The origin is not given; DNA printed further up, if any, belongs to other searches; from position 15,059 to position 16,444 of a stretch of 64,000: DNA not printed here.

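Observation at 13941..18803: pilT embedded between the large and small subunits of a LeuCD-type hydratase, within a leuC-leuD-leuB-mdh block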

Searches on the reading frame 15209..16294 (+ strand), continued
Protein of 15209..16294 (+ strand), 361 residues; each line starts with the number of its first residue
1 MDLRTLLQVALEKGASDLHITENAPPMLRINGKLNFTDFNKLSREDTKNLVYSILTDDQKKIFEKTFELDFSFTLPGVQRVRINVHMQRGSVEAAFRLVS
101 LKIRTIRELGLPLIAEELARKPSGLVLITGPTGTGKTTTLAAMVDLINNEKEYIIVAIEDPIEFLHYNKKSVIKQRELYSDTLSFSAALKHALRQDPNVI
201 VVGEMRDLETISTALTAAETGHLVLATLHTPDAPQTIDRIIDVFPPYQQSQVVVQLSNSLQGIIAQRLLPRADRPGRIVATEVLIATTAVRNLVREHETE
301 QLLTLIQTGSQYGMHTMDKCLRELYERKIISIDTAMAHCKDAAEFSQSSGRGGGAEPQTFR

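Call 36: search_protein_families(library=ncbifam, proteins=[L060:8122-9330:+, L060:9416-10162:+, L060:10425-11090:+, L062:5720-6985:+, L062:10494-11729:+, L062:11738-13183:+, L057:3338-4987:+, L057:5139-5870:+, L057:5880-6980:+, L057:9667-11178:+], max_evalue=1e-8)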
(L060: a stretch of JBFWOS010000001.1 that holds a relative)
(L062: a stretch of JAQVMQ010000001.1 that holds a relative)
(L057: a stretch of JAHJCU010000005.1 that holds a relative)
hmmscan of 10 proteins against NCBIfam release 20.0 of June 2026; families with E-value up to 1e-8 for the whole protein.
L060:8122-9330:+ (402 aa): 16 families
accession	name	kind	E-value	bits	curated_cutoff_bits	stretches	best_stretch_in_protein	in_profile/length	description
NF006673.0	PRK09222.1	equivalog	6.6e-77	259.5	509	1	43-352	6-305/482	NADP-dependent isocitrate dehydrogenase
TIGR02924.1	ICDH_alpha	equivalog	6.4e-70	236.5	561.35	1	47-351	6-300/473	isocitrate dehydrogenase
TIGR02088.1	LEU3_arch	subfamily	1.2e-69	235.1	409.8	1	49-359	6-304/324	isopropylmalate/isohomocitrate dehydrogenases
NF006529.0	PRK08997.1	equivalog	1e-65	221.9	510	1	46-373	8-322/335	isocitrate dehydrogenase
NF040626.1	AksF2_Meth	equivalog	3.8e-62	210.5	540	1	46-366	6-311/333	homoisocitrate dehydrogenase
NF040619.1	AksF_Meth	equivalog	8.5e-62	209.2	500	1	48-357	8-322/343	homoisocitrate dehydrogenase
TIGR00175.1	mito_nad_idh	equivalog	4.2e-57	193.8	432.4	1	49-355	11-306/334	isocitrate dehydrogenase (NAD(+))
NF002898.0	PRK03437.1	equivalog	3.1e-54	184.5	393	1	48-360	11-327/347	3-isopropylmalate dehydrogenase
TIGR02089.1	TTC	equivalog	3.7e-52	177.4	470.4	1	45-357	7-327/352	tartrate dehydrogenase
NF006048.0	PRK08194.1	equivalog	1.2e-46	159.4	501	1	41-355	3-322/352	tartrate dehydrogenase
TIGR00183.1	prok_nadp_idh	equivalog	1.6e-44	152.4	567.3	2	181-355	194-383/417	isocitrate dehydrogenase (NADP(+))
TIGR00169.1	leuB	equivalog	5.3e-44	150.7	353.2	1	49-355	7-322/349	3-isopropylmalate dehydrogenase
NF005036.0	PRK06451.1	equivalog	1.5e-43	149.1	484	2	244-385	270-409/412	NADP-dependent isocitrate dehydrogenase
NF005425.0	PRK07006.1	equivalog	1.2e-40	139.6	490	2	260-355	291-383/416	NADP-dependent isocitrate dehydrogenase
NF040855.1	iso_homocit_dh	equivalog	7.1e-40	137.3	680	1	48-340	8-279/345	isocitrate--homoisocitrate dehydrogenase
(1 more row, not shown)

L060:9416-10162:+ (248 aa): 5 families
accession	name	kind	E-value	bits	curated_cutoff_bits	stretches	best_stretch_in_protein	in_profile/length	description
NF010925.0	PRK14345.1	equivalog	6e-46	157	155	1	4-212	10-218/236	lipoyl(octanoyl) transferase LipB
TIGR00214.1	lipB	equivalog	2.3e-45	154.4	83.55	1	40-212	15-187/187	lipoyl(octanoyl) transferase LipB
NF010922.0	PRK14342.1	equivalog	8.9e-43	146.1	235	1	5-214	3-206/215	lipoyl(octanoyl) transferase LipB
NF010921.0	PRK14341.1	equivalog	2.7e-41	141.5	230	1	14-213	23-225/230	lipoyl(octanoyl) transferase LipB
NF010923.0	PRK14343.1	equivalog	1.7e-30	106.3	298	1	6-215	13-222/237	lipoyl(octanoyl) transferase LipB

L060:10425-11090:+ (221 aa): 3 families
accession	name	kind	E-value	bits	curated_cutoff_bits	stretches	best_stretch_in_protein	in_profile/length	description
TIGR04182.1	glyco_TIGR04182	equivalog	8.4e-33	114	325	1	2-214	1-214/293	S-layer glycoprotein N-glycosyltransferase AglJ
NF058614.1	PPMAGASynPpgS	equivalog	3.7e-25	88.7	370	1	3-195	2-199/226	polyprenyl-phospho-N-acetylgalactosaminyl synthase PpgS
NF041391.1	DPhHxTase_Halo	equivalog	5.4e-18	64.7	375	1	15-206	9-197/213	dolichyl-phosphate hexose transferase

L062:5720-6985:+ (421 aa): 18 families
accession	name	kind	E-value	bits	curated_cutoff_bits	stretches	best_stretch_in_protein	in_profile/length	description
NF001614.1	PRK00402.1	subfamily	1.5e-111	373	385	1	9-418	1-414/415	aconitase/3-isopropylmalate dehydratase large subunit family protein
TIGR02086.1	IPMI_arch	subfamily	2.2e-108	362.6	410.15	1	9-418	1-409/411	3-isopropylmalate dehydratase/homoaconitate hydratase family large subunit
TIGR01343.1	hacA_fam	subfamily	6.3e-105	351.1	385.7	1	10-417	1-410/412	homoaconitate hydratase family protein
TIGR02083.1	LEU2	equivalog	3.1e-90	303.1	610.65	1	10-418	2-416/419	3-isopropylmalate dehydratase large subunit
NF040615.1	HacA_Meth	equivalog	1e-82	278.1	550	1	10-416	2-416/419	homoaconitase large subunit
NF005558.0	PRK07229.1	equivalog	6.6e-68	229.8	612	1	7-418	1-412/647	aconitate hydratase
TIGR01342.1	acon_putative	hypoth_equivalog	4.2e-52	177.2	719.15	1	10-415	1-406/655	putative aconitate hydratase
NF009116.0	PRK12466.1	subfamily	4.1e-51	174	531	2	7-290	3-307/472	3-isopropylmalate dehydratase large subunit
TIGR00139.1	h_aconitase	equivalog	1.8e-48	165.4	529.9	2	247-419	273-455/709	homoaconitase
NF004016.0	PRK05478.1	subfamily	1.3e-46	159.2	510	2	7-290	2-305/468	3-isopropylmalate dehydratase large subunit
TIGR00170.1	leuC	equivalog_domain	8.8e-39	133.4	560.25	2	7-271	1-285/466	3-isopropylmalate dehydratase large subunit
TIGR01340.1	aconitase_mito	equivalog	1.5e-28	99.6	825.35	1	90-370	121-422/745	aconitate hydratase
NF008503.0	PRK11413.1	equivalog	5e-23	80.9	641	1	119-288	143-313/753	hydratase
NF006690.0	PRK09238.1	equivalog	1.1e-18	66.6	782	1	246-415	644-811/852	bifunctional aconitate hydratase 2/2-methylisocitrate dehydratase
NF009520.0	PRK12881.1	subfamily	3.5e-13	48.2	905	1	96-299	183-401/893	aconitate hydratase AcnA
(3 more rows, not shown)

L062:10494-11729:+ (411 aa): 39 families (the best 25 are shown)
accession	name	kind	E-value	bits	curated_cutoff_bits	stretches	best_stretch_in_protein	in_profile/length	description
TIGR01350.1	lipoamide_DH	equivalog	4.5e-93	312.5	408.8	1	4-408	1-449/461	dihydrolipoyl dehydrogenase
NF004776.0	PRK06116.1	equivalog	2.5e-67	227.9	480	2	61-406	78-446/450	glutathione-disulfide reductase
TIGR02053.1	MerA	equivalog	2.6e-64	217.9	454.45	1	5-406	1-446/465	mercury(II) reductase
NF004943.0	PRK06292.2-1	equivalog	4.8e-60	203.6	432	1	3-407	2-449/456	dihydrolipoyl dehydrogenase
TIGR01424.1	gluta_reduc_2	equivalog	9.3e-60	202.4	606.05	1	5-406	3-442/446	glutathione-disulfide reductase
NF005572.0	PRK07251.1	equivalog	1.9e-59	201.5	537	1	4-409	3-435/438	FAD-containing oxidoreductase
NF004945.0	PRK06292.2-3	equivalog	4e-59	200.7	494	1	3-406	2-445/457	dihydrolipoyl dehydrogenase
NF041853.1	hythiocyan_redase_MerA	equivalog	1.1e-57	195.9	650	1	3-409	2-437/440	hypothiocyanous acid reductase MerA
NF003585.0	PRK05249.1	equivalog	5.6e-57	193.4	465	2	60-405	79-449/464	Si-specific NAD(P)(+) transhydrogenase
NF040477.1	chlor_oxi_RclA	equivalog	9.4e-57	192.6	740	1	3-409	2-436/441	reactive chlorine resistance oxidoreductase RclA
NF004947.0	PRK06292.2-5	equivalog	1.8e-55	188.7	592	2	101-406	118-451/474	dihydrolipoyl dehydrogenase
NF004991.0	PRK06370.1-3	subfamily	1.6e-54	185.3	620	2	85-410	135-484/509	FAD-containing oxidoreductase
NF004946.0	PRK06292.2-4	subfamily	2.3e-51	175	634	1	219-405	274-462/487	dihydrolipoyl dehydrogenase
NF005884.0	PRK07846.1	equivalog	5.7e-51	173.5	501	1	102-404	117-442/454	mycothione reductase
TIGR01421.1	gluta_reduc_1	equivalog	3e-49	168.4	556.15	1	60-407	75-447/450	glutathione-disulfide reductase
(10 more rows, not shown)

L062:11738-13183:+ (481 aa): 6 families
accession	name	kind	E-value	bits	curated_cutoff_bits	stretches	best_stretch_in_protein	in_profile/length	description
TIGR00387.1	glcD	equivalog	7.6e-62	209.5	567.9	2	203-478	145-412/413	glycolate oxidase subunit GlcD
NF008408.0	PRK11230.1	equivalog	2.4e-35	122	897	2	203-479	202-470/499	glycolate oxidase subunit GlcD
NF049975.1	2HglutDHaseYdiJ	equivalog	4.6e-27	94.2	1350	2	203-480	253-539/1018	D-2-hydroxyglutarate dehydrogenase YdiJ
NF008439.0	PRK11282.1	equivalog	1.2e-13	50.6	284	0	34-159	9-135/358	glycolate oxidase subunit GlcE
NF053785.1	DcplphribOxDprE1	equivalog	1.6e-12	47.4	500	1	27-163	18-153/449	decaprenylphosphoryl-beta-D-ribose oxidase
TIGR01678.1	FAD_lactone_ox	subfamily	1.9e-10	40.2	396.8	0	23-162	14-151/438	sugar 1,4-lactone oxidase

L057:3338-4987:+ (549 aa): 4 families
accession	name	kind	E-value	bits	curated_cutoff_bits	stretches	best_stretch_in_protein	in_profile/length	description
TIGR00456.1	argS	equivalog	6.3e-142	473.8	261.65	1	6-549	8-569/569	arginine--tRNA ligase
NF002446.0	PRK01611.3-3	equivalog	1.2e-118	397.1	399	2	179-549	245-636/636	arginine--tRNA ligase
NF002447.0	PRK01611.3-4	equivalog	7.5e-116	388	460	2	7-312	13-321/613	arginine--tRNA ligase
NF045898.1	ArgS_rel_codon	equivalog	5.9e-18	65.4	340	0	382-545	158-323/327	ArgS-related anticodon-binding protein NrtL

L057:5139-5870:+ (243 aa): 5 families
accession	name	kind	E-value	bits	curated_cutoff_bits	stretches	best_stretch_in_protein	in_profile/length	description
NF010925.0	PRK14345.1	equivalog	3.5e-53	180.7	155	1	3-234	12-216/236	lipoyl(octanoyl) transferase LipB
NF010921.0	PRK14341.1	equivalog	7.8e-52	176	230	1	11-238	23-226/230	lipoyl(octanoyl) transferase LipB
TIGR00214.1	lipB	equivalog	6.3e-48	162.8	83.55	2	32-138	9-113/187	lipoyl(octanoyl) transferase LipB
NF010922.0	PRK14342.1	equivalog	1.4e-45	155.2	235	2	2-138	3-132/215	lipoyl(octanoyl) transferase LipB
NF010923.0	PRK14343.1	equivalog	1.3e-38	132.8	298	1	4-236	14-219/237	lipoyl(octanoyl) transferase LipB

L057:5880-6980:+ (366 aa): 13 families
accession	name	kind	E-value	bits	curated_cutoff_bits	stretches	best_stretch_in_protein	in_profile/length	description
TIGR01420.1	pilT_fam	subfamily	3e-126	421.3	319.1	1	8-349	2-343/343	PilT/PilU family type 4a pilus ATPase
TIGR02525.1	plasmid_TraJ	equivalog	4e-41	141.2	368.3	1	96-335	117-358/372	plasmid transfer ATPase TraJ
TIGR02538.1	type_IV_pilB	equivalog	1.6e-38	132.7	675.65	1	121-249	308-432/564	type IV-A pilus assembly ATPase PilB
TIGR02533.1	type_II_gspE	equivalog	2.8e-37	128.5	630.25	1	99-278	208-382/486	type II secretion system ATPase GspE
NF041000.1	ATPase_ComGA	equivalog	4.2e-36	124.3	300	1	100-276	97-266/267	competence type IV pilus ATPase ComGA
NF053534.1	T4PilAsmATPsTfpB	equivalog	5.9e-36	124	850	1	111-278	315-475/584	type IV pilus assembly ATPase TfpB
NF007755.0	PRK10436.1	equivalog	1.9e-34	119.1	617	1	87-275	172-355/465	type II secretion system protein GspE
TIGR02524.1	dot_icm_DotB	equivalog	5.9e-30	104.7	463.3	1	8-303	6-313/358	Dot/Icm type IV secretion system ATPase DotB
NF058587.1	archaellum_moto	equivalog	2.2e-15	56.4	550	1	126-246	272-393/527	archaellum flagellar ATPase motor FlaI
TIGR02782.1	TrbB_P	equivalog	3.4e-12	46.3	304.55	1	129-283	136-287/303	P-type conjugative transfer ATPase TrbB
TIGR02788.1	VirB11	equivalog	2.4e-10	40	249.95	1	124-249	139-265/308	P-type DNA transfer ATPase VirB11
NF010407.0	PRK13833.1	subfamily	9.1e-10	38.5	499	1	127-262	142-275/323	conjugal transfer protein TrbB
NF010469.0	PRK13894.1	subfamily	1.2e-09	38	508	1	119-248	140-266/320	conjugal transfer ATPase TrbB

L057:9667-11178:+ (503 aa): 26 families (the best 25 are shown)
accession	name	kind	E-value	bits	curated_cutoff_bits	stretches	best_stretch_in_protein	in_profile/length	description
TIGR00132.1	gatA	equivalog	1.7e-201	670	481.1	1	12-495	2-465/466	Asp-tRNA(Asn)/Glu-tRNA(Gln) amidotransferase subunit GatA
NF006631.0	PRK09201.1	equivalog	4e-99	332.4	461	2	3-320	4-318/466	AtzE family amidohydrolase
NF004815.0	PRK06169.1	equivalog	1.1e-94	317.6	506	2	2-303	6-307/471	amidase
TIGR02715.1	amido_AtzE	subfamily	3.6e-94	316.3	425.75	2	11-319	5-310/452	AtzE family amidohydrolase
NF005565.0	PRK07235.1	subfamily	1.8e-90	304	545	1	14-497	32-504/506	amidase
NF005688.0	PRK07488.1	equivalog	1.1e-88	298.2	532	1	2-493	7-465/474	indoleacetamide hydrolase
NF005517.0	PRK07139.1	equivalog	8.5e-83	278.5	546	1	69-495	35-434/439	amidase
NF005450.0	PRK07042.1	equivalog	1.8e-81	274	458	2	2-298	3-295/464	amidase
NF005686.0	PRK07486.1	subfamily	6.2e-79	265.9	465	2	2-302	10-313/486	amidase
NF006006.0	PRK08137.1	equivalog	1.1e-74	252.1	534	1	5-497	33-514/529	amidase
NF005687.0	PRK07487.1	subfamily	6e-74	249.5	428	2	2-319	4-319/468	amidase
NF004816.0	PRK06170.1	equivalog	1.8e-72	244.6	503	2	6-307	12-317/493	amidase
NF006043.0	PRK08186.1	subfamily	2.8e-68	230.8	487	2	5-301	6-295/600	allophanate hydrolase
TIGR02713.1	allophanate_hyd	equivalog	8.7e-66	222.6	511.05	2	43-305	4-265/563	allophanate hydrolase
NF005300.0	PRK06828.1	subfamily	1.6e-65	221.4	494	2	5-297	12-321/491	amidase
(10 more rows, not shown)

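Call 39: search_solved_structures(query=window:15209-16294:+, max_evalue=1e-30, show_alignments=2)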
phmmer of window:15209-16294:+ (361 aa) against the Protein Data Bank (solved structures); distinct sequences matched with E-value up to 1e-30: 10.
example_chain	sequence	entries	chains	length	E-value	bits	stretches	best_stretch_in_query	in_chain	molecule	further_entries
5zfq_A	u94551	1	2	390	4.2e-114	384.3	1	4-348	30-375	Twitching motility pilus retraction protein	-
6ojx_A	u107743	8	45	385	3.5e-112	378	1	4-354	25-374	Twitching motility pilus retraction ATPase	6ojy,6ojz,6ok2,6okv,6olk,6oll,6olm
2gsz_A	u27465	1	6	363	3.4e-104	351.7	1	5-354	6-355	twitching motility protein PilT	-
2ewv_A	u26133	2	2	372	5.6e-104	351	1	5-352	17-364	twitching motility protein PilT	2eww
3jvu_A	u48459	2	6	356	1.1e-102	346.8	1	1-345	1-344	Twitching mobility protein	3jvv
5fl3_A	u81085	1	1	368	1.2e-95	323.6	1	5-345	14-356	PILI RETRACTION PROTEIN PILT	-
9n32_A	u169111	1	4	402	2.7e-77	263.4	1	1-344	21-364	PilU protein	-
2eyu_A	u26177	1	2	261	2.8e-75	256.7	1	103-352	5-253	twitching motility protein PilT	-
10my_A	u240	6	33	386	6.5e-64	219.4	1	7-343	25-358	PilT/PilU family type 4a pilus ATPase | Twitching motility protein PilT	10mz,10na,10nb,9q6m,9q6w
3jc8_Ba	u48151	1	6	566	3.7e-31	111.7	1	116-285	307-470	Type IV-A pilus assembly ATPase PilB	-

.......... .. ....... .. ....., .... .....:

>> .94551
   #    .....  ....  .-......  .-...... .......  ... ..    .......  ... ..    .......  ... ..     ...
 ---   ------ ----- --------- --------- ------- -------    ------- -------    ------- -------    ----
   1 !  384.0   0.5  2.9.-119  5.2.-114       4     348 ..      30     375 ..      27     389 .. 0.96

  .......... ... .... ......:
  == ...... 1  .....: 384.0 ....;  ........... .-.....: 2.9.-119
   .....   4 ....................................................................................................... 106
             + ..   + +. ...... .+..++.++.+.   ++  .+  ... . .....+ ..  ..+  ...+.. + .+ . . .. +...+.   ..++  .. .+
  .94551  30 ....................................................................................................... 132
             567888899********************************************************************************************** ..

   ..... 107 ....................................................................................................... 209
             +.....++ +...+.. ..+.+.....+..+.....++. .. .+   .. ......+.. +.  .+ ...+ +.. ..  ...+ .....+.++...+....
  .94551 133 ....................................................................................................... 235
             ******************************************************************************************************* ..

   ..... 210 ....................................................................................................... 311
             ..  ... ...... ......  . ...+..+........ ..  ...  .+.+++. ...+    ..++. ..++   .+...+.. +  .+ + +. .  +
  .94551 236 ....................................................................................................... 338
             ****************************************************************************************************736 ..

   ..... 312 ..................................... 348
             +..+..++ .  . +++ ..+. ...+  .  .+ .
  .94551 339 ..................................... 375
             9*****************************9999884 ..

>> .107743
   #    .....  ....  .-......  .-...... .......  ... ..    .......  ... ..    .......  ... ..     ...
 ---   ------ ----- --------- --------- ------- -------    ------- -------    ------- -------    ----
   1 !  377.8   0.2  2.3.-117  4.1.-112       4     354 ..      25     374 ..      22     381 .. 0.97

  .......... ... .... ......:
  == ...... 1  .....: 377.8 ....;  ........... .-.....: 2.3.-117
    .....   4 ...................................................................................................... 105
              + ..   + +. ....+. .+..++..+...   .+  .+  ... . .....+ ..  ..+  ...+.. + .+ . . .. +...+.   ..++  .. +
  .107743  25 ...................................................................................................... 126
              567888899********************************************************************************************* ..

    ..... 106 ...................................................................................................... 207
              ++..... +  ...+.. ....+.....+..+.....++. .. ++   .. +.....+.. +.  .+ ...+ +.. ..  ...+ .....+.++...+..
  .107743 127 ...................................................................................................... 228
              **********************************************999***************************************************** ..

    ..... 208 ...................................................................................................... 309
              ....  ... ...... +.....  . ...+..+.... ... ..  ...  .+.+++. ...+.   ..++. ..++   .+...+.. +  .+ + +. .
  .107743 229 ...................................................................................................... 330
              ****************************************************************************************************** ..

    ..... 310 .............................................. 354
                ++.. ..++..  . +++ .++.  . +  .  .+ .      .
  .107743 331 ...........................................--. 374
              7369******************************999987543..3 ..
